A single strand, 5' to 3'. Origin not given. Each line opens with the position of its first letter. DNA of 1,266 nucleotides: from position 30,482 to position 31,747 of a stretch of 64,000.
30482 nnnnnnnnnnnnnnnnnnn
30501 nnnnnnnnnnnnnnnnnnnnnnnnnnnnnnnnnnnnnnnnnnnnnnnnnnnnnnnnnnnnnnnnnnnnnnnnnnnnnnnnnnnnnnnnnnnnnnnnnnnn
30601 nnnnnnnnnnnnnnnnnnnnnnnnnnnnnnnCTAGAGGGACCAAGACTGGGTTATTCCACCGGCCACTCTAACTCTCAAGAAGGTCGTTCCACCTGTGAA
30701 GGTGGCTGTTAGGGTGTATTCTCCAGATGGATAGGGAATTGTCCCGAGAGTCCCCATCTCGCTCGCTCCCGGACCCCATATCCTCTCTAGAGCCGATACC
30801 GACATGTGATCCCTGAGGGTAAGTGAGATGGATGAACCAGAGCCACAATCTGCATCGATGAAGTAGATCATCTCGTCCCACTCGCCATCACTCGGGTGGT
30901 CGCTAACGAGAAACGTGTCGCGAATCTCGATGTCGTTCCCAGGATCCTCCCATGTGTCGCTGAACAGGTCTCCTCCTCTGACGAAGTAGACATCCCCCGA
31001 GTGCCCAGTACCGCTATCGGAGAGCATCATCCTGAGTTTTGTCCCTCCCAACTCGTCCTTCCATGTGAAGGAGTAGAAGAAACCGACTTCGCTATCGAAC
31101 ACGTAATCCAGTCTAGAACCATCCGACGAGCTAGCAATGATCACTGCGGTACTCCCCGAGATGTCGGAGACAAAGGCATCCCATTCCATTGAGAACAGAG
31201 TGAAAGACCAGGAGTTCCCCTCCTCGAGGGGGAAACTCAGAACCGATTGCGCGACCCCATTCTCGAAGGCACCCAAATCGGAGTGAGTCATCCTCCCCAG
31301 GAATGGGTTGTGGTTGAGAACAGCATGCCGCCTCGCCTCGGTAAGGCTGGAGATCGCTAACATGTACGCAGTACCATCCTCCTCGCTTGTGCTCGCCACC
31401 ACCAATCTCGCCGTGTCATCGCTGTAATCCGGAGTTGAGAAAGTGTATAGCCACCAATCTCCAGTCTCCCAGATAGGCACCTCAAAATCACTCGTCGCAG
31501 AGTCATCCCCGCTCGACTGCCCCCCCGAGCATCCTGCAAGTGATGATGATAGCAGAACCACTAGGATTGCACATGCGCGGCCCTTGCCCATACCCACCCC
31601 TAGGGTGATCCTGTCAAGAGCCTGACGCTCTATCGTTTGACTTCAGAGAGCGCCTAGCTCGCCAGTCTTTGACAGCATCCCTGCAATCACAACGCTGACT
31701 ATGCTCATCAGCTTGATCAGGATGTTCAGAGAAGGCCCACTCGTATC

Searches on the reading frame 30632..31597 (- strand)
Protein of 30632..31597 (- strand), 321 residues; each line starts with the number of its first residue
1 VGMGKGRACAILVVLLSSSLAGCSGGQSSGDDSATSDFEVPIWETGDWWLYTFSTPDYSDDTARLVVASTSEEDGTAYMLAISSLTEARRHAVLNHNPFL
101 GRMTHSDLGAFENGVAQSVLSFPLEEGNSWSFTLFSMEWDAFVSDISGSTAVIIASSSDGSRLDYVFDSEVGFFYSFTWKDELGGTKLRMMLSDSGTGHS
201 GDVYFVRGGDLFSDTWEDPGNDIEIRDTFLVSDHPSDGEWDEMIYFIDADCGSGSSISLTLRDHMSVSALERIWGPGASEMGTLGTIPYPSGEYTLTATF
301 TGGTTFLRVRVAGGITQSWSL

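Call 11: search_protein_families(library=pfam, proteins=[window:30632-31597:-], max_evalue=0.01)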
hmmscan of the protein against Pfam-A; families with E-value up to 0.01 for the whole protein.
window:30632-31597:- (321 aa): 0 families

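Call 87: search_protein_families(library=pfam, proteins=[window:30632-31597:-], max_evalue=0.001)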
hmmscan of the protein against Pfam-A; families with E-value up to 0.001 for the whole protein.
window:30632-31597:- (321 aa): 0 families

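Call 90: search_protein_families(library=ncbifam, proteins=[window:30632-31594:-], max_evalue=0.01)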
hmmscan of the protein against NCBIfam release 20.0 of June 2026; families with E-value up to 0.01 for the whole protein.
window:30632-31594:- (320 aa): 0 families
